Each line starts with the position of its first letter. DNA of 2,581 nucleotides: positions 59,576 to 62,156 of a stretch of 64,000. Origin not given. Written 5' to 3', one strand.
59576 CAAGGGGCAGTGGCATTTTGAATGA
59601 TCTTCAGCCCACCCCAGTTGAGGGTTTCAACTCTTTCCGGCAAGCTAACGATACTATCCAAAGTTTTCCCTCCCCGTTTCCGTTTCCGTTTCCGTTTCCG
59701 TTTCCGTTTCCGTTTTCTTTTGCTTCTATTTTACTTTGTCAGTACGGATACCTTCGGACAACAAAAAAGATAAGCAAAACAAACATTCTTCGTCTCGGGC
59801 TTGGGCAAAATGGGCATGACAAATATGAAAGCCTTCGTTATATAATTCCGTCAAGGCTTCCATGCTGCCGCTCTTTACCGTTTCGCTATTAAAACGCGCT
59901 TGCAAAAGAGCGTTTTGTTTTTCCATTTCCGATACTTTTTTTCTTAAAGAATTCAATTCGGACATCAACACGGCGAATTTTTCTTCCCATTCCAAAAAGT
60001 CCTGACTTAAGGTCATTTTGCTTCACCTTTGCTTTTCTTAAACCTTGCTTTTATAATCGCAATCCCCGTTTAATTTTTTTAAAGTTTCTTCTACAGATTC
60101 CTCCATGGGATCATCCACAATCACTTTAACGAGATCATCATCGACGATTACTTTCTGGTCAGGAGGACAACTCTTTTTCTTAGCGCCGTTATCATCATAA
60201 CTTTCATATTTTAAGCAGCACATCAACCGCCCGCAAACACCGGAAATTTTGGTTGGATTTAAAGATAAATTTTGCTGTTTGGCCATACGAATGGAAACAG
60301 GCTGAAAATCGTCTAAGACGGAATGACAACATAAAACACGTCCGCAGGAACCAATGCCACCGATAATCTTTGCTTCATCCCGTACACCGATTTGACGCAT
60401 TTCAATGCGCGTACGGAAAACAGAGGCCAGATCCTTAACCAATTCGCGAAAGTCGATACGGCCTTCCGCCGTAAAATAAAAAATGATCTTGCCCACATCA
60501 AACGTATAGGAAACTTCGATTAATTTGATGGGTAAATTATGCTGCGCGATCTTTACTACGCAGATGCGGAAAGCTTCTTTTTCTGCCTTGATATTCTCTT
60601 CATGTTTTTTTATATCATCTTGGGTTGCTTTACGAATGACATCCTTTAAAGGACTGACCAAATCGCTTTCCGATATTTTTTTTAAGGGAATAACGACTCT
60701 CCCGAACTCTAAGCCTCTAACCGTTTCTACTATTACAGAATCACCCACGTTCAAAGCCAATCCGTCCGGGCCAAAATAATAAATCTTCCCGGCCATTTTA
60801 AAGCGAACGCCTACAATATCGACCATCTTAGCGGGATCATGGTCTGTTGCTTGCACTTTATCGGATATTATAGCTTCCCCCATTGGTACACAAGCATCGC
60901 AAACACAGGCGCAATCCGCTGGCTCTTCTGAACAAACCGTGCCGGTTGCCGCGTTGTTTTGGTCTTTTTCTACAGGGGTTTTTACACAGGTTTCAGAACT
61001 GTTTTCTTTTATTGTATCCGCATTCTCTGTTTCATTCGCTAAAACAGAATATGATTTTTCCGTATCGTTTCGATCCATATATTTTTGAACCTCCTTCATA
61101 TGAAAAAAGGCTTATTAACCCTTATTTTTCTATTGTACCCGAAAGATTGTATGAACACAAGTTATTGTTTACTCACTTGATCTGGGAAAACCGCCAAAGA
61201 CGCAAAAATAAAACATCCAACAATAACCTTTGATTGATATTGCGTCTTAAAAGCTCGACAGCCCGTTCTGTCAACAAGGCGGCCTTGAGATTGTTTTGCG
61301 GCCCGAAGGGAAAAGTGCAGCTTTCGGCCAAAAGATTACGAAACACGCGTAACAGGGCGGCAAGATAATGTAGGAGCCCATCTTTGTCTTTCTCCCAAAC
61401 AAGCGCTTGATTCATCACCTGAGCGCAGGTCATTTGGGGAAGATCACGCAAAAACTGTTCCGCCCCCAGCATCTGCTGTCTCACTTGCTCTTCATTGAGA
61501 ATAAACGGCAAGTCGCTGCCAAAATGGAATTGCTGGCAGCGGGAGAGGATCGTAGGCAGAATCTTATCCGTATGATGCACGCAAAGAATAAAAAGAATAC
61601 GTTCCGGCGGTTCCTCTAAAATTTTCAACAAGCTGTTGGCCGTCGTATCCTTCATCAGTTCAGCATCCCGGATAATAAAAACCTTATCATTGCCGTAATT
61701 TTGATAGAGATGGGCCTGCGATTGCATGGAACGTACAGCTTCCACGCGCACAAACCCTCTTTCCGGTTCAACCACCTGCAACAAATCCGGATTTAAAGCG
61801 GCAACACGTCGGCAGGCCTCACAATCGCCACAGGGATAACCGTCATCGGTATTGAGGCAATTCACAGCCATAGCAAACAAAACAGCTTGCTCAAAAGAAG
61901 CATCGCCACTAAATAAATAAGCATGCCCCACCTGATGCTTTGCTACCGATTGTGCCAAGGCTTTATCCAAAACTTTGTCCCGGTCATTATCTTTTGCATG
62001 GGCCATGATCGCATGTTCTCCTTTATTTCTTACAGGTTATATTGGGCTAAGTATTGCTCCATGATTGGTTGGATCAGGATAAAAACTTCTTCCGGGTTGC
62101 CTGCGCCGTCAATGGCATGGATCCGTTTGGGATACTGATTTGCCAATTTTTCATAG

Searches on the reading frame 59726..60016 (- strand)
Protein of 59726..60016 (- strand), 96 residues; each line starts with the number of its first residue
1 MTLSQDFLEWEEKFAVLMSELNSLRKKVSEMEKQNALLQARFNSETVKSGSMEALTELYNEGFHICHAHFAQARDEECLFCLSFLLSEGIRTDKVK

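Call 5: search_protein_families(library=ncbifam, proteins=[window:59726-60016:-])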
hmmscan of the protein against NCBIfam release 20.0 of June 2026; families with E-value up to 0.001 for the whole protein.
window:59726-60016:- (96 aa): 5 families
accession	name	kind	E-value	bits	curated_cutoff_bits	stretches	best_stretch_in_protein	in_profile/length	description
NF009644.1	PRK13169.1-5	equivalog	1.8e-15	57.5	130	1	12-85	36-113/116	DNA replication initiation control protein YabA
NF009642.0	PRK13169.1-3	equivalog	3e-14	53.4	142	1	3-86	24-103/112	DNA replication initiation control protein YabA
NF009640.0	PRK13169.1-1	equivalog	3.2e-10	40.4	134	1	12-85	36-102/105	DNA replication initiation control protein YabA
NF009643.0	PRK13169.1-4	equivalog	4.2e-09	37.1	249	1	52-85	91-126/129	DNA replication initiation control protein YabA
NF009641.0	PRK13169.1-2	equivalog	1.2e-08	35.4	128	1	16-85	40-113/115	DNA replication initiation control protein YabA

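Call 6: search_protein_families(library=pfam, proteins=[window:59726-60016:-])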
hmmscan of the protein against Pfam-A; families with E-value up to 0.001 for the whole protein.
window:59726-60016:- (96 aa): 1 family
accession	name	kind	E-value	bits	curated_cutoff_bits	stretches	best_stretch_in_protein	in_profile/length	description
PF06156.18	YabA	-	3.3e-14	53.8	30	1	3-83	27-103/103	Initiation control protein YabA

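Call 7: find_encoding_contigs(protein=window:59726-60016:-, flank=3000, max_places=10)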
Protein window:59726-60016:- (96 aa): 5 contigs read that carry it; 1 place shown.
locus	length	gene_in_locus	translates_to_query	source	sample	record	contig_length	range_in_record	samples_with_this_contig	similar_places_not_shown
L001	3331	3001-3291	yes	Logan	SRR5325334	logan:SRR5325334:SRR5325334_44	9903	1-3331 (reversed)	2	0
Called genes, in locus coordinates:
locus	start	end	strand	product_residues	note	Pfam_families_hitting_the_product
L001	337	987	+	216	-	PF02223:Thymidylate_kin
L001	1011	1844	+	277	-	PF13177:DNA_pol3_delta2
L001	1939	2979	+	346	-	PF04468:PSP1, PF28472:PSP1_3rd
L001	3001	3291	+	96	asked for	PF06156:YabA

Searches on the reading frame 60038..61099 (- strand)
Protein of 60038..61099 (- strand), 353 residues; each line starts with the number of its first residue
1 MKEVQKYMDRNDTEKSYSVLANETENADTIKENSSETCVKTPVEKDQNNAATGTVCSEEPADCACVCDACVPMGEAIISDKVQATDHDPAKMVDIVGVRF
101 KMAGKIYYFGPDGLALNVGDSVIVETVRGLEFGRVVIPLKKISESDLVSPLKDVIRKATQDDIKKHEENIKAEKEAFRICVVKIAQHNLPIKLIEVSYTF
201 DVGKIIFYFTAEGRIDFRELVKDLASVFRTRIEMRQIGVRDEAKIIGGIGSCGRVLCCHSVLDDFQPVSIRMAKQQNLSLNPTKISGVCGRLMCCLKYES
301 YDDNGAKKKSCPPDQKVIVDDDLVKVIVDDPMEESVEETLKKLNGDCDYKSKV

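Call 5: search_protein_families(library=ncbifam, proteins=[window:60038-61099:-])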
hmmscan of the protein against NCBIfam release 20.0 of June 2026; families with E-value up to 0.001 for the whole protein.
window:60038-61099:- (353 aa): 1 family
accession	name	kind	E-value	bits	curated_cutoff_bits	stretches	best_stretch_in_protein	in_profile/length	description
NF041131.1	RicT_YaaT_fam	subfamily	2e-86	288.9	70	1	120-321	1-202/213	regulatory iron-sulfur-containing complex subunit RicT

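Call 6: search_protein_families(library=pfam, proteins=[window:60038-61099:-])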
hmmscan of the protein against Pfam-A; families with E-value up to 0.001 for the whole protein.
window:60038-61099:- (353 aa): 1 family
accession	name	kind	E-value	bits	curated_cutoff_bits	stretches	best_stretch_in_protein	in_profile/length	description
PF04468.17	PSP1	-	3.8e-36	123.7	27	1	152-237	1-86/86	PSP1 C-terminal conserved region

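Call 51: find_encoding_contigs(protein=window:60038-61078:-, flank=1500, max_places=10)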
Protein window:60038-61078:- (346 aa): 5 contigs read that carry it; 1 place shown.
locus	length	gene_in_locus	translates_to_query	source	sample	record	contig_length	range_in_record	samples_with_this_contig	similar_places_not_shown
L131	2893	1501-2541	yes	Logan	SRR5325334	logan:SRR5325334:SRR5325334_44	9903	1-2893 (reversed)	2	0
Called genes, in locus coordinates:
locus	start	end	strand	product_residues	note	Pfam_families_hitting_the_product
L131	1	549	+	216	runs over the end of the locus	PF02223:Thymidylate_kin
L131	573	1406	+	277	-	PF13177:DNA_pol3_delta2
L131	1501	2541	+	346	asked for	PF04468:PSP1, PF28472:PSP1_3rd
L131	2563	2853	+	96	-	PF06156:YabA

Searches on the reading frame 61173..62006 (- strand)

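Call 5: search_protein_families(library=ncbifam, proteins=[window:61173-62006:-])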
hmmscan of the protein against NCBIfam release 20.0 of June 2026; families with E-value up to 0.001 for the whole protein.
window:61173-62006:- (277 aa): 56 families (the best 25 are shown)
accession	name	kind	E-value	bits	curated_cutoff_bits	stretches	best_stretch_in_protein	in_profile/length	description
TIGR00678.1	holB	equivalog_domain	9.7e-43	145.9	180.6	1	16-163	3-153/188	DNA polymerase III subunit delta'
NF005972.1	PRK08058.1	equivalog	2.2e-37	129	340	1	12-168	12-171/328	DNA polymerase III subunit delta'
NF005581.0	PRK07276.1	equivalog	3.7e-34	118.6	263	1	16-174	13-172/291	DNA polymerase III subunit delta'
NF011524.0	PRK14963.1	equivalog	2.1e-33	116.3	601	1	16-162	25-172/647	DNA polymerase III subunits gamma and tau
TIGR02397.1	dnaX_nterm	equivalog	2.5e-33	115.8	250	1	12-162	21-173/355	DNA polymerase III subunit gamma/tau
NF004046.1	PRK05563.1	equivalog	1.8e-32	113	400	1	13-162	23-174/567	DNA polymerase III subunit gamma/tau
NF011512.0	PRK14950.1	equivalog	6.6e-31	108.1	593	1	15-162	26-176/585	DNA polymerase III subunits gamma and tau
NF011514.0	PRK14953.1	equivalog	4.3e-30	105.1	536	1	14-163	25-176/488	DNA polymerase III subunits gamma and tau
NF004310.0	PRK05707.1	equivalog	1.4e-29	103.6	280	1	16-162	11-162/328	DNA polymerase III subunit delta'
NF005926.0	PRK07940.1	equivalog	1.8e-27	96.6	300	1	18-161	28-170/394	DNA polymerase III subunit delta'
NF004549.0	PRK05896.1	equivalog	1.5e-26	93.3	578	1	11-162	22-175/642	DNA polymerase III subunits gamma and tau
NF011531.0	PRK14971.1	equivalog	3.4e-26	92.2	685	1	13-162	25-177/614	DNA polymerase III subunit gamma/tau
NF006430.0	PRK08699.1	equivalog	4.8e-26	91.5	481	1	26-160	20-167/325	DNA polymerase III subunit delta'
NF005173.0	PRK06647.1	equivalog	5.5e-26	91.5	623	1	15-162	26-175/568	DNA polymerase III subunits gamma and tau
NF011523.0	PRK14962.1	equivalog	6.8e-26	91.1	576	1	13-162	22-173/474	DNA polymerase III subunits gamma and tau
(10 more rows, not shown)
